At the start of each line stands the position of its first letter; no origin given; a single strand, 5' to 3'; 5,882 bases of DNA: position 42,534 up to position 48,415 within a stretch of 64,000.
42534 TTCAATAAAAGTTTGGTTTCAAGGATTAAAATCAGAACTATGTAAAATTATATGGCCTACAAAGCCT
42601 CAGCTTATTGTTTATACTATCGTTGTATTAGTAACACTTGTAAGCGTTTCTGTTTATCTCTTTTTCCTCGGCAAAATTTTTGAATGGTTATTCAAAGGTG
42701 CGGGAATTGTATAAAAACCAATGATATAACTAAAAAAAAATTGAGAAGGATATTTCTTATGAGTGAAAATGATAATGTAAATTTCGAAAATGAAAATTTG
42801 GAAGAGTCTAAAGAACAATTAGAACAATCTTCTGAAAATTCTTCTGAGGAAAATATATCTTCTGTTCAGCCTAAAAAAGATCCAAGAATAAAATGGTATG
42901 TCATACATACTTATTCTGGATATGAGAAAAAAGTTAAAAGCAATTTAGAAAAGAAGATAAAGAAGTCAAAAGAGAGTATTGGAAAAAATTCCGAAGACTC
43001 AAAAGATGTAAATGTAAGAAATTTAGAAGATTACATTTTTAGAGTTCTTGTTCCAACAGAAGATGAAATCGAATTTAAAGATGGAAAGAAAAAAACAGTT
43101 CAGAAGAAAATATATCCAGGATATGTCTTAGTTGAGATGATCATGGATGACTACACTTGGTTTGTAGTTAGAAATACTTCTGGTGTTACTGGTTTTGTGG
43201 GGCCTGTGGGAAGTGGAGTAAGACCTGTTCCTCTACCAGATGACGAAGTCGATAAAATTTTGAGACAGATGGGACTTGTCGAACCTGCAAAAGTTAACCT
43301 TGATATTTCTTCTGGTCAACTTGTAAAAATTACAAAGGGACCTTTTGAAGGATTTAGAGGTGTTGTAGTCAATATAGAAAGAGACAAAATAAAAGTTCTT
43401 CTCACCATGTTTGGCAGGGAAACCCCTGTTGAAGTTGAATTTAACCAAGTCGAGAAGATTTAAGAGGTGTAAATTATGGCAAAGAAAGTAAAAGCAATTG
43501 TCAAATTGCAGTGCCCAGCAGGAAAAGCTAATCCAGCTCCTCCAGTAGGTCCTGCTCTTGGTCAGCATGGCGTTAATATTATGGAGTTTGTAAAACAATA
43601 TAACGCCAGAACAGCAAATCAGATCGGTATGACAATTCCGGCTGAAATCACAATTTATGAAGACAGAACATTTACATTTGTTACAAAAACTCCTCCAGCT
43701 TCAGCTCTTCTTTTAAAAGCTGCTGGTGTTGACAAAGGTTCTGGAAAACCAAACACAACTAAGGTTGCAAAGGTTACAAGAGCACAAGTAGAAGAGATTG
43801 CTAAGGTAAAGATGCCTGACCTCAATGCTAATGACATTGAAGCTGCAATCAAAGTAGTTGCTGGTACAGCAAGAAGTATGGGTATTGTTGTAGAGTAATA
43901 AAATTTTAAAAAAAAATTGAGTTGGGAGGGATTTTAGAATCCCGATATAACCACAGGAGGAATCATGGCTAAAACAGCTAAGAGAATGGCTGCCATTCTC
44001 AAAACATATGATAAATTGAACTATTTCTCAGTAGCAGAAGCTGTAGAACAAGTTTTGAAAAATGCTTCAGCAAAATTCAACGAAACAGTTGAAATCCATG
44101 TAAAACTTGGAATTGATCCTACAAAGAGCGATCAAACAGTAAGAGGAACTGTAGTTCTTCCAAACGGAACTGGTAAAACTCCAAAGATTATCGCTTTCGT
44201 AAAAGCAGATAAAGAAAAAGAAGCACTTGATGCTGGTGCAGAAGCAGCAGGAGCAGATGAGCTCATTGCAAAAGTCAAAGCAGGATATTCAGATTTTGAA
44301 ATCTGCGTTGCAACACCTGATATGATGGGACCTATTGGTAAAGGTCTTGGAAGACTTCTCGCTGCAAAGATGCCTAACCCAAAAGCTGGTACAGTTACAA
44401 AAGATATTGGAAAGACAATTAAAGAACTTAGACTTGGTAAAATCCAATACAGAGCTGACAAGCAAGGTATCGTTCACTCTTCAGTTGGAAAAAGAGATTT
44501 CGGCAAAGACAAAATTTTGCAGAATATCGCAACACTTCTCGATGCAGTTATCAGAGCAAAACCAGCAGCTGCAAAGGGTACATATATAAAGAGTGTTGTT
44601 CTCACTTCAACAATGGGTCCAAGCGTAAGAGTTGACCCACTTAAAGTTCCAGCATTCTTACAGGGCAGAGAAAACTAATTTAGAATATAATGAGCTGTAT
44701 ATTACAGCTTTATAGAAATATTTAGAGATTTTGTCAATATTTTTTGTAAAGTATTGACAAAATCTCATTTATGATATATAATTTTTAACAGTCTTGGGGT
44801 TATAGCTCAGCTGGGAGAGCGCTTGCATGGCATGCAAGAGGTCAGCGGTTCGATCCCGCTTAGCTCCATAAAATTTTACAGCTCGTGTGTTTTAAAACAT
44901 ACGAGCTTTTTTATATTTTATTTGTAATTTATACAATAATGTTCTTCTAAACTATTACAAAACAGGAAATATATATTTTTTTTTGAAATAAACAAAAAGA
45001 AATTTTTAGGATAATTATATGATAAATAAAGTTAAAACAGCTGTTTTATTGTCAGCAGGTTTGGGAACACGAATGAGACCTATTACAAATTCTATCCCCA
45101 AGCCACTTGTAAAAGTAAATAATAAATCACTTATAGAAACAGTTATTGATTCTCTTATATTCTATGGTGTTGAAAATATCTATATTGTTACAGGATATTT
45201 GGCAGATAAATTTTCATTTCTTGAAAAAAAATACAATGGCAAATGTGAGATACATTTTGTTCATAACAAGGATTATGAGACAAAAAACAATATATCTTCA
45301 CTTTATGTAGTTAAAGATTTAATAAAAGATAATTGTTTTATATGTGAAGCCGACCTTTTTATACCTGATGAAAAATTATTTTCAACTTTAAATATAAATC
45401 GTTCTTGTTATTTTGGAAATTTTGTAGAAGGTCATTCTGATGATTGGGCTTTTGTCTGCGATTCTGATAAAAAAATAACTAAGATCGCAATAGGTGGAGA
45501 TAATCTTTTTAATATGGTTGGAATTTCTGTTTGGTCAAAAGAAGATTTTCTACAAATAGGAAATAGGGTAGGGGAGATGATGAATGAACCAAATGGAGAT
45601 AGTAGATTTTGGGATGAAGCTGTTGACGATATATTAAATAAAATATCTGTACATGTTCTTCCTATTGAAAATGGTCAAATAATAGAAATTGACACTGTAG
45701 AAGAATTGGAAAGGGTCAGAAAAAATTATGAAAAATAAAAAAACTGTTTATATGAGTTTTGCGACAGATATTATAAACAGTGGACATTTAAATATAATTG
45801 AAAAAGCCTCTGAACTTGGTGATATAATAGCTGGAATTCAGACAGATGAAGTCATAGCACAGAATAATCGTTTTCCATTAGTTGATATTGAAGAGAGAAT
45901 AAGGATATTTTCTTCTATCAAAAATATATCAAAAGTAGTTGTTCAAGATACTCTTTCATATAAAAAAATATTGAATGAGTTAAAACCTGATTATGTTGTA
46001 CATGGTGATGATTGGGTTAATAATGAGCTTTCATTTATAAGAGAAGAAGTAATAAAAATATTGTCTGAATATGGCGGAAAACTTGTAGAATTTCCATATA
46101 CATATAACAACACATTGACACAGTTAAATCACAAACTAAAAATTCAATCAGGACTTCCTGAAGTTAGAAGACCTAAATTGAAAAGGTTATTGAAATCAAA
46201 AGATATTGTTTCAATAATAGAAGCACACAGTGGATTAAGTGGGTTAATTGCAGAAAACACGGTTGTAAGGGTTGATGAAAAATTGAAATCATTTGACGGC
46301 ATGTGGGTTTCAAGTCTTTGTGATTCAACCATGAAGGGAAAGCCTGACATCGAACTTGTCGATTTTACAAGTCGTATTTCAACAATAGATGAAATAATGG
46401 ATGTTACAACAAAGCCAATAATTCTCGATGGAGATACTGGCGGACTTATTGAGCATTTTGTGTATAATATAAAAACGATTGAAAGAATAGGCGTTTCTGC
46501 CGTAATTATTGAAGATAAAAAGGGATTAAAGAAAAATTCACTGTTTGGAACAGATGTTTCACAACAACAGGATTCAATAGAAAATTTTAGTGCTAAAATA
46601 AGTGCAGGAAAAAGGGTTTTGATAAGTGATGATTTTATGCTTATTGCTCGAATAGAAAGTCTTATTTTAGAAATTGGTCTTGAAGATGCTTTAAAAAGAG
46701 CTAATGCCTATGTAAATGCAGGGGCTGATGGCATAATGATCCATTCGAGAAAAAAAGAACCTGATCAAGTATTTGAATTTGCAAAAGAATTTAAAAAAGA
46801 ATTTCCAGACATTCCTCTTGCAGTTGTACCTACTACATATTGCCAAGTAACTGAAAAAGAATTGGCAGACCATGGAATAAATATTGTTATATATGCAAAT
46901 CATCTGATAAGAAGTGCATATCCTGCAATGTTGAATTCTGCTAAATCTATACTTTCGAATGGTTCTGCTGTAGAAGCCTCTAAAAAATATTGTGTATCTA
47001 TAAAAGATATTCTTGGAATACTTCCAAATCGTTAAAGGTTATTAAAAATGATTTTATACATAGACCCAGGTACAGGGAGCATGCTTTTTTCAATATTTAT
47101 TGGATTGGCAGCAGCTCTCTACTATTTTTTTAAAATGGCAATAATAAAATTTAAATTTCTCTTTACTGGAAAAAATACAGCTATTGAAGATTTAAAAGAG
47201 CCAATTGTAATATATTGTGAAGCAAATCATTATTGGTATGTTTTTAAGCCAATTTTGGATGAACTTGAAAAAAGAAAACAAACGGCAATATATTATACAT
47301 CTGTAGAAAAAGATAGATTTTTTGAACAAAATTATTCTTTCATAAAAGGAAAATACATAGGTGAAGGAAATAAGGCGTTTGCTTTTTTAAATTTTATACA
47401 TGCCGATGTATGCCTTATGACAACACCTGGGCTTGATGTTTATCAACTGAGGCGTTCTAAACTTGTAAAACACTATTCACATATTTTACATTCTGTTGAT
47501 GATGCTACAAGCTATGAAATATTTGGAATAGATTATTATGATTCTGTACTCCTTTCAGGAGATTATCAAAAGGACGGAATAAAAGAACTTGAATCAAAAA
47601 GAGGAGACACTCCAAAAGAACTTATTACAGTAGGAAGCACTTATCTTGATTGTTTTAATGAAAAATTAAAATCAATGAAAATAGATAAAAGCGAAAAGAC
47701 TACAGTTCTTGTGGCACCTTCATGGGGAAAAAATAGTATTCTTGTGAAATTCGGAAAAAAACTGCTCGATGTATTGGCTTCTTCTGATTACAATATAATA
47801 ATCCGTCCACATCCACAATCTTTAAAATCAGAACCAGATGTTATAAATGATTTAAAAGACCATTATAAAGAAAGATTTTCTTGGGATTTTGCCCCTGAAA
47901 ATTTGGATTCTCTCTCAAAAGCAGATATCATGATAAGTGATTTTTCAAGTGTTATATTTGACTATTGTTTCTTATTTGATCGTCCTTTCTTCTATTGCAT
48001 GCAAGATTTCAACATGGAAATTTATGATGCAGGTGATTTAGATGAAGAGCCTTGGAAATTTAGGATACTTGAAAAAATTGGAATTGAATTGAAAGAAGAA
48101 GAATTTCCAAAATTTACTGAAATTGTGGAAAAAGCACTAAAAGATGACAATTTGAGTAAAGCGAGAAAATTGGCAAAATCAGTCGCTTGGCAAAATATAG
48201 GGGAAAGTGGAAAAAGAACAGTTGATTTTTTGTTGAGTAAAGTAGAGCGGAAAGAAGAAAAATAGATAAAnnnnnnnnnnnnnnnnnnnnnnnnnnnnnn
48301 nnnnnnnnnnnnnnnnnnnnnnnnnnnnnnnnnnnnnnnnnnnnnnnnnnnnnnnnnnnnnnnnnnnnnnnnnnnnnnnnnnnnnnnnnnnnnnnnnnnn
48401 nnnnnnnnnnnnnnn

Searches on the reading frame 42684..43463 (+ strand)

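Call 43: search_protein_families(library=pfam, proteins=[window:42684-43463:+], max_evalue=0.0001)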
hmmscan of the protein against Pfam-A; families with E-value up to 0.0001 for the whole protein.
window:42684-43463:+ (259 aa): 2 families
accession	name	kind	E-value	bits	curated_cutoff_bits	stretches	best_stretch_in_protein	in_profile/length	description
PF02357.24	NusG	-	9.8e-29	100.2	22.2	1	70-193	2-93/93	Transcription termination factor nusG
PF00467.35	KOW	-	5.3e-07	29.6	22.3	1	211-235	2-26/32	KOW motif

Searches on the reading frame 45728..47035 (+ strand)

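Call 11: search_protein_families(library=pfam, proteins=[window:45728-47035:+], max_evalue=0.001)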
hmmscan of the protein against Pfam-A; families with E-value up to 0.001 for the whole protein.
window:45728-47035:+ (435 aa): 2 families
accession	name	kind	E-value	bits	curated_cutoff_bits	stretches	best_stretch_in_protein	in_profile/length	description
PF13714.12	PEP_mutase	-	4.6e-54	184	31.5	1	151-409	1-240/240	Phosphoenolpyruvate phosphomutase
PF01467.32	CTP_transf_like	-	2.1e-12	47.8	21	1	14-99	7-93/133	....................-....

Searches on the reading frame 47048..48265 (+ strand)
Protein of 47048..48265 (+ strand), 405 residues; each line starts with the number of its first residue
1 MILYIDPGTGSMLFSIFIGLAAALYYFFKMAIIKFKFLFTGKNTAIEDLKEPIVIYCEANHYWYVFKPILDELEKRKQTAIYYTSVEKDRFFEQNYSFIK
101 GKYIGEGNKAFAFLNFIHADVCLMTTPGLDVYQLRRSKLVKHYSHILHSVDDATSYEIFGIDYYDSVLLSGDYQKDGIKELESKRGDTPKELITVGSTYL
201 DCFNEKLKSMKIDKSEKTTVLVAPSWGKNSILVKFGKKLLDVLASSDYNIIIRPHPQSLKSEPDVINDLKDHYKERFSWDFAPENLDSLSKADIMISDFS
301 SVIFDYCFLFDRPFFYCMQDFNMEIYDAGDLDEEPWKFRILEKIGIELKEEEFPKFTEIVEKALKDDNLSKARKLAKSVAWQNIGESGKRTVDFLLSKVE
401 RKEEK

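Call 11: search_protein_families(library=pfam, proteins=[window:47048-48265:+], max_evalue=0.001)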
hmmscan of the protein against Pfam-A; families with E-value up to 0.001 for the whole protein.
window:47048-48265:+ (405 aa): 2 families
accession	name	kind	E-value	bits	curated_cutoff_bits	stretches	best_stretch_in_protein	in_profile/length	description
PF04464.20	Glyphos_transf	-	3.3e-11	43.2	22.1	1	212-322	188-297/367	CDP-Glycerol:Poly(glycerophosphate) glycerophosphotransferase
PF07388.17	A-2_8-polyST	-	6.6e-05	23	23.3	1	232-318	226-315/316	Alpha-2,8-polysialyltransferase (POLYST)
